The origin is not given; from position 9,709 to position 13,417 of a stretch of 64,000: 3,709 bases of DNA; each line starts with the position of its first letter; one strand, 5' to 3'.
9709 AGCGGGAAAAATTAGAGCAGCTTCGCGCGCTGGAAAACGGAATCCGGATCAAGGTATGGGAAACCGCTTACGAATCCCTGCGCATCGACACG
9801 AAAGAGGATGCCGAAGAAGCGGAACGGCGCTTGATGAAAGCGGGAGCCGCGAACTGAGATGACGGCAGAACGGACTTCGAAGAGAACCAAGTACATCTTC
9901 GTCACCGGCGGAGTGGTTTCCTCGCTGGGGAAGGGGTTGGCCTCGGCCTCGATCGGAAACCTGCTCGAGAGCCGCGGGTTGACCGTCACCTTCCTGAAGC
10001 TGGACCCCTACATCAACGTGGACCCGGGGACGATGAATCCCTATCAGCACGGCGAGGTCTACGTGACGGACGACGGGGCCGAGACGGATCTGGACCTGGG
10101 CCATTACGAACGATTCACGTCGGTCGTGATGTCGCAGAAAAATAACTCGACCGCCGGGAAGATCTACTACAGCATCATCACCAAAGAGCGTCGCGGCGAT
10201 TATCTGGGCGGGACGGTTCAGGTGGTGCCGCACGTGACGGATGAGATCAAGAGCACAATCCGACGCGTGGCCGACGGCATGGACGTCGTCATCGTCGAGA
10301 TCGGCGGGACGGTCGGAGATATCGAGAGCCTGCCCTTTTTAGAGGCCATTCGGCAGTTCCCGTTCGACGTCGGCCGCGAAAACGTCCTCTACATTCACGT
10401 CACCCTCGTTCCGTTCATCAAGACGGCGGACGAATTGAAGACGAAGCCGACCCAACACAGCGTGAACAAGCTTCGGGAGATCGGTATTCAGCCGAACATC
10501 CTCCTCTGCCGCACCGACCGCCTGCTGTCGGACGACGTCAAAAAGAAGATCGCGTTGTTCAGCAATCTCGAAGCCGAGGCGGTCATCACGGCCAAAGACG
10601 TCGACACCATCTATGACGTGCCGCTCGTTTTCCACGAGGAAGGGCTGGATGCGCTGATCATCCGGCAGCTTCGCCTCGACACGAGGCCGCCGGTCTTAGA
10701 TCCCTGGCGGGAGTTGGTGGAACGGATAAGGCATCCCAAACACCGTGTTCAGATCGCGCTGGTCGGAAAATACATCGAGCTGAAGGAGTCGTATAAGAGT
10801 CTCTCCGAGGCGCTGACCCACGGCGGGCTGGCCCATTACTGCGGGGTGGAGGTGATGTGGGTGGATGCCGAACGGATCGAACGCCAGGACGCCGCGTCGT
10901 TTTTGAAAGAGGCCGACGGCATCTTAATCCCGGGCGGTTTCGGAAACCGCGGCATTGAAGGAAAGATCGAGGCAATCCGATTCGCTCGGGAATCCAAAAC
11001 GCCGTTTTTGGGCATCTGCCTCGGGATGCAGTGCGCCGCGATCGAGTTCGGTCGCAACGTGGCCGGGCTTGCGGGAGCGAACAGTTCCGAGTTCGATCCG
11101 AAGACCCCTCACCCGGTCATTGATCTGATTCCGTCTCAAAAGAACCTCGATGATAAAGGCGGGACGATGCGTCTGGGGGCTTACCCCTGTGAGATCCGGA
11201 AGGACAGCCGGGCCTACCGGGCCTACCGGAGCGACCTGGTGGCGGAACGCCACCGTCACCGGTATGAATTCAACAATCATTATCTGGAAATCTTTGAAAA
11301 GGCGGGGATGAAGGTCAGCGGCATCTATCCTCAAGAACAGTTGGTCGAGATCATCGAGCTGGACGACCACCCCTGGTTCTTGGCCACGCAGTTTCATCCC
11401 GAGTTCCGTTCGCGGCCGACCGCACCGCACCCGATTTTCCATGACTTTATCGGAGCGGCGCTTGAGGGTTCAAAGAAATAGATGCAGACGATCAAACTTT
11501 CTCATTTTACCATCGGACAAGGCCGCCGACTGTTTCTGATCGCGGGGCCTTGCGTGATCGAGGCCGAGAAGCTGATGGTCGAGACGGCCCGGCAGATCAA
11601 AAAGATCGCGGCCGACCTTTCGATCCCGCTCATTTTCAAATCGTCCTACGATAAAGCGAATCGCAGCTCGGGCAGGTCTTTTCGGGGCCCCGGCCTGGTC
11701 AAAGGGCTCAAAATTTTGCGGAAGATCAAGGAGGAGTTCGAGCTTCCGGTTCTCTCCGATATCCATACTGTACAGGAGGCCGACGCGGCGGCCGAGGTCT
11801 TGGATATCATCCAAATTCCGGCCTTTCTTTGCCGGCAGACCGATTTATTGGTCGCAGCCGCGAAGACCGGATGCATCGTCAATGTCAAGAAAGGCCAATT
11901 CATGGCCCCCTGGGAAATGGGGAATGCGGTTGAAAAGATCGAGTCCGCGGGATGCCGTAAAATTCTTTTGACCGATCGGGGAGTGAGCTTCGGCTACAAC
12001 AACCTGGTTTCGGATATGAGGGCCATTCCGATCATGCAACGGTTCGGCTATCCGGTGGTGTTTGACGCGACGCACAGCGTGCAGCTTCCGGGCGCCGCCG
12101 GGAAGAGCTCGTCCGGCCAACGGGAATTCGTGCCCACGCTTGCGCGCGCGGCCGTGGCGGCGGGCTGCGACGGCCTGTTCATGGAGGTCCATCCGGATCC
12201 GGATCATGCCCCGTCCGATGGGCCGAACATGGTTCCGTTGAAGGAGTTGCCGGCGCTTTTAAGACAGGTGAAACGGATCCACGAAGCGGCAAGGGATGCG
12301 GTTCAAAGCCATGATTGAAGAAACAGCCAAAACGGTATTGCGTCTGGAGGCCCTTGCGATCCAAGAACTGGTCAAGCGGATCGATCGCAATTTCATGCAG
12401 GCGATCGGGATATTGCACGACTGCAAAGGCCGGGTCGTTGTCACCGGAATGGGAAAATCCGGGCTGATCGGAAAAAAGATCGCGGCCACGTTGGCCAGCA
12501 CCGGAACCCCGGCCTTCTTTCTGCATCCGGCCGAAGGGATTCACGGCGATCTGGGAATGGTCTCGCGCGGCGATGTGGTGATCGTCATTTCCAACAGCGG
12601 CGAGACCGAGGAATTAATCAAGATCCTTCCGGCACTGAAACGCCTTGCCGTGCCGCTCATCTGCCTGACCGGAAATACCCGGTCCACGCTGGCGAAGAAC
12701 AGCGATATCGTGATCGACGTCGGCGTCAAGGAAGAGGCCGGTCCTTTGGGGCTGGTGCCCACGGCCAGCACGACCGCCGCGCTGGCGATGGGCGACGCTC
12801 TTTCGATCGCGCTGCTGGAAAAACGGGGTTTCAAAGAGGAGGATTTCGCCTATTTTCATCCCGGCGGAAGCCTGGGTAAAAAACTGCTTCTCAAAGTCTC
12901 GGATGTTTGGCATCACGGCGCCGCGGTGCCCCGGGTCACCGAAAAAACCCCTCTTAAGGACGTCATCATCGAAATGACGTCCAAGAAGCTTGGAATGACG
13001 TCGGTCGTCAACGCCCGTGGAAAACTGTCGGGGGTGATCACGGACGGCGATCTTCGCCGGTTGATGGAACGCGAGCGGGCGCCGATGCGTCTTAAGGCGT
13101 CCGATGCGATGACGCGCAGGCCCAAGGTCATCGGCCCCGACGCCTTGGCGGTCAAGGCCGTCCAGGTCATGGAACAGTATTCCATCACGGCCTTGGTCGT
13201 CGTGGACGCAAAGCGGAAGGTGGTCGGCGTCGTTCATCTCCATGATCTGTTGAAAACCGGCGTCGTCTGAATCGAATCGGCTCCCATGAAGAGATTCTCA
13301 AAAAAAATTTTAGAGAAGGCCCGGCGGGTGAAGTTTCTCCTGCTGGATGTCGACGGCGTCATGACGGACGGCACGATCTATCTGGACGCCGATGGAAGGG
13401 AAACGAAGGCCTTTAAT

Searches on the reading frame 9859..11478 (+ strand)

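Call 9: search_protein_families(library=pfam, proteins=[window:9859-11478:+], max_evalue=0.001)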
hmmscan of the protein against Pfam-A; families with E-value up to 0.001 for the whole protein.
window:9859-11478:+ (540 aa): 3 families
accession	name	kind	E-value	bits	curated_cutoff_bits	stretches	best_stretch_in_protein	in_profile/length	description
PF06418.20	CTP_synth_N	-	1.9e-127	424.5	26.1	1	11-273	1-265/265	CTP synthase N-terminus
PF00117.34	GATase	-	7.5e-42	143.6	22.8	1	309-531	3-188/190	Glutamine amidotransferase class-I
PF07722.19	Peptidase_C26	-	4.9e-07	30.2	20.5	1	372-515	97-219/219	Peptidase C26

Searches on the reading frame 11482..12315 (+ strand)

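Call 9: search_protein_families(library=pfam, proteins=[window:11482-12315:+], max_evalue=0.001)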
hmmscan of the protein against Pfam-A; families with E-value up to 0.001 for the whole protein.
window:11482-12315:+ (278 aa): 1 family
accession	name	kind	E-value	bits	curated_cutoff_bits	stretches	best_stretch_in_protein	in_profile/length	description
PF00793.26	DAHP_synth_1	-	4.8e-78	262.2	25.5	1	8-268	9-266/270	DAHP synthetase I family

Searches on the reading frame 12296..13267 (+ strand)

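Call 8: search_protein_families(library=pfam, proteins=[window:12296-13267:+], max_evalue=0.001)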
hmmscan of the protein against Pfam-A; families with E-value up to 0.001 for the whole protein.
window:12296-13267:+ (324 aa): 3 families
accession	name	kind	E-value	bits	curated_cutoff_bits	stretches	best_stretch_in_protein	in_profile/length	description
PF01380.27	SIS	-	9e-30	103.6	25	1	40-171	2-130/131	SIS domain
PF00571.33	CBS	-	8.1e-17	61.7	24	2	269-320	2-53/57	CBS domain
PF13580.11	SIS_2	-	0.00055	20.4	27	0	89-126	101-138/138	SIS domain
